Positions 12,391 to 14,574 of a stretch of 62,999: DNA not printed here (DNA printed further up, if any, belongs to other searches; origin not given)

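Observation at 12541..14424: WbdD-like methyltransferase-kinase fusion: possible methyl-phosphate chain-terminating cap outside an ABC-transporter pathway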

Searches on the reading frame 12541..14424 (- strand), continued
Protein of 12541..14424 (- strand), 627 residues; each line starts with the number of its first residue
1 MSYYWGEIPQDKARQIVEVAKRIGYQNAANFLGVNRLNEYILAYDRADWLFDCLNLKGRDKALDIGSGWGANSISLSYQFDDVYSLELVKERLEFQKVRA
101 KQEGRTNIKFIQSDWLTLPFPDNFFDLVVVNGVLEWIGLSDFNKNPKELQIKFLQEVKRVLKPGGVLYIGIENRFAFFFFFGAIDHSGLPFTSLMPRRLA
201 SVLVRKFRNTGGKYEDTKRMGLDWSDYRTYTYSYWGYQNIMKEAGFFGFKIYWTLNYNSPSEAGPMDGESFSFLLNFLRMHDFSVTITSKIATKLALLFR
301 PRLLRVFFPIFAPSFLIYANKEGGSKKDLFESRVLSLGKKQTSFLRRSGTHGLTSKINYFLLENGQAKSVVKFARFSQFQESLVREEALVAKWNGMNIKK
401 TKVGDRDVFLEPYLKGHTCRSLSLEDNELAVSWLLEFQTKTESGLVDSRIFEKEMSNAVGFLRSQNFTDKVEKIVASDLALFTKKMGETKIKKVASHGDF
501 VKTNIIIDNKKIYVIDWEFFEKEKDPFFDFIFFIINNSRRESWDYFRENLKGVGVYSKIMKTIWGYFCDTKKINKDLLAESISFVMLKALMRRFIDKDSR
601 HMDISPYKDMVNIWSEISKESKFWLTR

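Call 47: find_related_loci(query=A1, collection=genome_contigs, flank=10000)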
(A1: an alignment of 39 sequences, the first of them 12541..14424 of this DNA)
Query A1 (627 aa) in genome_contigs; peptide patterns used: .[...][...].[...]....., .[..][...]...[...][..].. (x = any residue, [..] = any of these).
213 stretches matched a pattern; 186 encode a relative of the query (tblastn E <= 1e-3); the best 80 are kept; 80 distinct loci.
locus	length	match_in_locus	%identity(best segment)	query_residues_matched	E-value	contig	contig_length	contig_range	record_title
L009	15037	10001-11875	87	1-626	0e+0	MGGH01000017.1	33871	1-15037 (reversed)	MAG: Candidatus Woesebacteria bacterium RIFCSPHIGHO2_01_FULL_39_23 rifcsphigho2_01_scaffold_2671, whole genome shotgun s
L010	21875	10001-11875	45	2-625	0e+0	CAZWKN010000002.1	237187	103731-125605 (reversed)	MAG TPA_asm: uncultured Gammaproteobacteria bacterium isolate SRP192515_co1_359 genome assembly, contig: NODE_20_length_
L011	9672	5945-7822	48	3-627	0e+0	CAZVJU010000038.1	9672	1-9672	MAG TPA_asm: uncultured Gammaproteobacteria bacterium isolate SRP050083_co3_9 genome assembly, contig: NODE_6951_length_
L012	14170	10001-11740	35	5-595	2e-100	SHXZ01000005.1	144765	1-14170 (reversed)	MAG: Dehalococcoidia bacterium isolate Baikal-deep-G106 BACOMB-C214, whole genome shotgun sequence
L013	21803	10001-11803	32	3-616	1e-96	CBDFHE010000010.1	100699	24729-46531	MAG: Candidatus Acidiferrales bacterium isolate 9b07de3c-f935-4338-af52-4fc3591157dc genome assembly, contig: contig_10,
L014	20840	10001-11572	36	3-542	4e-88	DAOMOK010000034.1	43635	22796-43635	MAG TPA_asm: Chloroflexota bacterium isolate AMR_MDS_5888 NODE_423_length_43635_cov_44.482331, whole genome shotgun sequ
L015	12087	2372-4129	33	3-611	1e-87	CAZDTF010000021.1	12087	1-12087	MAG TPA_asm: uncultured Nitrosopumilaceae archaeon isolate SRP273308_co1_237 genome assembly, contig: NODE_6813_length_1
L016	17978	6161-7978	32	3-623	7e-85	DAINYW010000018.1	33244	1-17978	MAG TPA_asm: Nitrosopumilaceae archaeon isolate CTOTU4096 NODE_274_length_33244_cov_14.429269, whole genome shotgun sequ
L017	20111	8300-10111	33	1-612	1e-82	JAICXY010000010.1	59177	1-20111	MAG: Candidatus Nitrosocosmicus sp. isolate LS_FP_2_bin.144 k141_3955458_length_59177_cov_24.2846, whole genome shotgun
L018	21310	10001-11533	35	3-529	9e-81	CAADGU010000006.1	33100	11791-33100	uncultured Chloroflexi bacterium isolate CFX4.fa.gz genome assembly, contig: k127_773519, whole genome shotgun sequence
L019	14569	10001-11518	33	3-530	2e-73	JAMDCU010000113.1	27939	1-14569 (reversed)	MAG: Chloroflexota bacterium isolate FK_Sedi_B_Bin.16 NODE_5317_length_27939_cov_8.78646, whole genome shotgun sequence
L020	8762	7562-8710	37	3-394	7e-73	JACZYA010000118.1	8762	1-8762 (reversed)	MAG: Acidobacteria bacterium isolate B25T1B10 B25T1B10_NODE5536, whole genome shotgun sequence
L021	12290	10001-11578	32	3-544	1e-71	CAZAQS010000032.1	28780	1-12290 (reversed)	MAG TPA_asm: uncultured Anaerolineaceae bacterium isolate SRP217488_co1_79 genome assembly, contig: NODE_799_length_2878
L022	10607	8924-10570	31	4-538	4e-69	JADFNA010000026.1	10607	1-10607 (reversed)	MAG: Candidatus Zixiibacteriota bacterium isolate B60T1B5 B60T1B5_NODE7879, whole genome shotgun sequence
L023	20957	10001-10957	42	3-322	2e-67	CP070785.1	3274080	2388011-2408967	MAG: Chloroflexota bacterium isolate bin156 chromosome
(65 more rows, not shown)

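Call 53: search_protein_families(library=pfam, alignment_id=A3, max_evalue=0.00001)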
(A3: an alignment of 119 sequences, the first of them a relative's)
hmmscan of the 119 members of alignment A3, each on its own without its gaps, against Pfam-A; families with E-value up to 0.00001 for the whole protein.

A. member 1, L001:548-1588:+ (347 aa): 6 families
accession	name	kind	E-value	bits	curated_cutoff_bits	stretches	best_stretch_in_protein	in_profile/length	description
PF02719.21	Polysacc_synt_2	-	1.7e-98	329.9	20.2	1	11-293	1-291/293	Polysaccharide biosynthesis protein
PF01370.27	Epimerase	-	4.1e-25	89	20.9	1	11-198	1-204/240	NAD dependent epimerase/dehydratase family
PF01073.25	3Beta_HSD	-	2.2e-16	60.2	22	1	12-139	1-125/280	3-beta hydroxysteroid dehydrogenase/isomerase family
PF04321.23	RmlD_sub_bind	-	4.1e-12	46.2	27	1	10-157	2-139/287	RmlD substrate binding domain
PF16363.11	GDP_Man_Dehyd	-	5.5e-12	46.2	27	1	12-130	1-130/332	GDP-mannose 4,6 dehydratase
PF13460.12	NAD_binding_10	-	1.8e-08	34.9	27.2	1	18-148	4-115/184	NAD(P)H-binding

B. families by the number of members that match (of 119 scanned): 103 families (the first 25 are shown)
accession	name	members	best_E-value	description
PF13440.11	Polysacc_synt_3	14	1.5e-81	Polysaccharide biosynthesis protein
PF01943.22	Polysacc_synt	14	1.2e-28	Polysaccharide biosynthesis protein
PF00535.33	Glycos_transf_2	12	1.5e-34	Glycosyl transferase family 2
PF13692.12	Glyco_trans_1_4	11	1.2e-40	Glycosyl transferases group 1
PF00534.26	Glycos_transf_1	9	5.1e-46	Glycosyl transferases group 1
PF08241.18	Methyltransf_11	9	2.1e-23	Methyltransferase domain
PF13641.12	Glyco_tranf_2_3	9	2.4e-23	Glycosyltransferase like family 2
PF13649.12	Methyltransf_25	9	8.2e-21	Methyltransferase domain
PF13439.12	Glyco_transf_4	8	3.9e-26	Glycosyltransferase Family 4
PF13847.12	Methyltransf_31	8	6.7e-24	Methyltransferase domain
PF13579.12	Glyco_trans_4_4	8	3.4e-14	Glycosyl transferase 4-like domain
PF13489.12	Methyltransf_23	7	1.6e-20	Methyltransferase domain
PF08242.18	Methyltransf_12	7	2.5e-16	Methyltransferase domain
PF13524.12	Glyco_trans_1_2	6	1.7e-11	Glycosyl transferase-like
PF20706.3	GT4-conflict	6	6.4e-11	Family 4 Glycosyltransferase in conflict systems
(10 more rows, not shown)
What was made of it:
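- Next come GT2 (12), GT4 (11) and Wzy_C (5) (call 53).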

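Call 63: search_protein_families(library=pfam, alignment_id=A4, max_evalue=0.00001)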
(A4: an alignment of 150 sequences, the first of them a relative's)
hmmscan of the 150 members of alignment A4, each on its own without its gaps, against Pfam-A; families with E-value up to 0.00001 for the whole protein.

A. member 1, L001:3-473:+ (157 aa): 1 family
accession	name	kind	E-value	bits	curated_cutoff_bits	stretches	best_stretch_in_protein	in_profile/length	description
PF14052.12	Caps_assemb_Wzi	-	1.7e-17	63.9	30.1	1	5-103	236-336/392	Capsule assembly protein Wzi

B. families by the number of members that match (of 150 scanned): 134 families (the first 25 are shown)
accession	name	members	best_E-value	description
PF00534.26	Glycos_transf_1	11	2.5e-40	Glycosyl transferases group 1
PF13692.12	Glyco_trans_1_4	11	2.8e-38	Glycosyl transferases group 1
PF13489.12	Methyltransf_23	11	4.6e-29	Methyltransferase domain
PF08241.18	Methyltransf_11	10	1.8e-22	Methyltransferase domain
PF13649.12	Methyltransf_25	10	4.6e-21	Methyltransferase domain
PF13847.12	Methyltransf_31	10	4.9e-17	Methyltransferase domain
PF08242.18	Methyltransf_12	8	2.2e-15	Methyltransferase domain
PF13439.12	Glyco_transf_4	7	3.4e-23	Glycosyltransferase Family 4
PF00535.33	Glycos_transf_2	6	2.5e-38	Glycosyl transferase family 2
PF13641.12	Glyco_tranf_2_3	6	2.5e-18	Glycosyltransferase like family 2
PF01041.23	DegT_DnrJ_EryC1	5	6.9e-139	DegT/DnrJ/EryC1/StrS aminotransferase family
PF16363.11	GDP_Man_Dehyd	5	8.3e-81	GDP-mannose 4,6 dehydratase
PF01370.27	Epimerase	5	4.9e-65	NAD dependent epimerase/dehydratase family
PF01522.26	Polysacc_deac_1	5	1.6e-27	Polysaccharide deacetylase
PF02719.21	Polysacc_synt_2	5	9.1e-20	Polysaccharide biosynthesis protein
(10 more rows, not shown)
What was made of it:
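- NTP_transf_3 appears 4 times among the 150 wider neighbours of call 63 (calls 53, 63).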

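Call 80: search_protein_representatives(alignment_id=A1)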
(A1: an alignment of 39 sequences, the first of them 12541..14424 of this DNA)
Query: 39 sequences, 670 profile positions. Proteins with E-value up to 0.001 (for the whole library): 23853; up to 1e-10: 4285; up to 1e-30: 1244. The best 150 are listed.
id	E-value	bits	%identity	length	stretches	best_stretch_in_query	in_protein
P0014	6.7e-269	910.3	-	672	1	4-666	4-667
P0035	5.1e-261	884.3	-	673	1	4-663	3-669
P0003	3.9e-260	881.4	-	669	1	1-669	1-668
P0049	1.9e-237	806.4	-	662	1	4-657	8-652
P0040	1.5e-235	800.2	-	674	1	3-664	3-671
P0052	1.2e-230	783.9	-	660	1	1-658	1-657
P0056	2.2e-230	783.1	-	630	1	43-668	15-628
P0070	2.9e-224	762.8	-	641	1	21-665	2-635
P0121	2.8e-223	759.6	-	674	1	4-663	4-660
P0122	2.0e-219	746.9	-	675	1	3-664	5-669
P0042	5.2e-219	745.5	-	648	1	32-664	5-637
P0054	1.6e-215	734.0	-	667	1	4-665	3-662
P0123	2.7e-207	706.8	-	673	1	4-660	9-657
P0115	2.8e-206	703.4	-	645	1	3-663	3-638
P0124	2.6e-201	687.0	-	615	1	55-662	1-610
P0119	3.4e-185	633.7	-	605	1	31-658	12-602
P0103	1.7e-138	479.4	-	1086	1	37-640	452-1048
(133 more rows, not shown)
